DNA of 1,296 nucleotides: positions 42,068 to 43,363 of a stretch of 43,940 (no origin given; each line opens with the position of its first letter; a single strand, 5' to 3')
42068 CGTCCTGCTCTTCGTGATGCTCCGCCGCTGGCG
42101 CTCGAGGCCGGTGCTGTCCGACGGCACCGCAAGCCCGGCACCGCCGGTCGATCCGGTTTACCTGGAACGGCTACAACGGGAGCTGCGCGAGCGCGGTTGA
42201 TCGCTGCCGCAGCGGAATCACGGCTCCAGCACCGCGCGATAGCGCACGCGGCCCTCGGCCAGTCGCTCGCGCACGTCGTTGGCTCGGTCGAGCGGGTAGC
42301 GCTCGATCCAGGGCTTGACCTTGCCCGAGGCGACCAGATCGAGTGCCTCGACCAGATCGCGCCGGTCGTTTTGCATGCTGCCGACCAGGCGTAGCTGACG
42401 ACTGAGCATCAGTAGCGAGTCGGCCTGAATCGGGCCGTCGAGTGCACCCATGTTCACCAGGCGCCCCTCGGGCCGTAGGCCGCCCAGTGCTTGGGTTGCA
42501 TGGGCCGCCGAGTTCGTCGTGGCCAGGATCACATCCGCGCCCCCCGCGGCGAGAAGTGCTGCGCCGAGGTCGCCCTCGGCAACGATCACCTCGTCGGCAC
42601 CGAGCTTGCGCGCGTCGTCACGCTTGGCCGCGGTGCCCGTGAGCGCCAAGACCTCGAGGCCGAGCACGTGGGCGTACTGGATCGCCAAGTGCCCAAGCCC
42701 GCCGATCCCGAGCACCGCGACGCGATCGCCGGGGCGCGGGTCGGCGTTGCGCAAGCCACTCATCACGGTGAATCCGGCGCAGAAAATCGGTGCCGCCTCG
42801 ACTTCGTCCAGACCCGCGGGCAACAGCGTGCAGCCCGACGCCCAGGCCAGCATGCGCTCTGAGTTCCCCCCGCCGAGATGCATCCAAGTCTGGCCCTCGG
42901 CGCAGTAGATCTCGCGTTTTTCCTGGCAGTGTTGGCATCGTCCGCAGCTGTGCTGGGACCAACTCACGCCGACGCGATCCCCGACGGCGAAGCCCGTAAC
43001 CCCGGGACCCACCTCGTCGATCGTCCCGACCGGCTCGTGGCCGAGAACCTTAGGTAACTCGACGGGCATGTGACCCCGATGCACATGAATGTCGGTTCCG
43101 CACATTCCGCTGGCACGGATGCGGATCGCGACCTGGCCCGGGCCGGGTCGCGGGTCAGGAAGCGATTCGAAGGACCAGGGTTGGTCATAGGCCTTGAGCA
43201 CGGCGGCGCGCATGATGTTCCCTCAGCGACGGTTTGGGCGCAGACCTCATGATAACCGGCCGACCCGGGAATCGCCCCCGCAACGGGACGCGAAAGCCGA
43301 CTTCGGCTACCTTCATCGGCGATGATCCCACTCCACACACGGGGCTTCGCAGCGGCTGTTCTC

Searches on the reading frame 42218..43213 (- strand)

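Call 7: search_protein_families(library=pfam, proteins=[window:42218-43213:-], max_evalue=0.01)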
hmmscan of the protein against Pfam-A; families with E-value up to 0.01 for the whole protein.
window:42218-43213:- (331 aa): 4 families
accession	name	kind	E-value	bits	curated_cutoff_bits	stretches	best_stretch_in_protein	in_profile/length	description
PF08240.17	ADH_N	-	7.3e-26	90.9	23.5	1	24-132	1-103/104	Alcohol dehydrogenase GroES-like domain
PF00107.32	ADH_zinc_N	-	1.1e-21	77.5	31.8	1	172-295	1-128/129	Zinc-binding dehydrogenase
PF13602.12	ADH_zinc_N_2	-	2.3e-12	48.4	27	1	204-324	1-129/134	Zinc-binding dehydrogenase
PF16912.11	Glu_dehyd_C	-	0.0011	18.9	34.9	1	163-265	32-142/211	Glucose dehydrogenase C-terminus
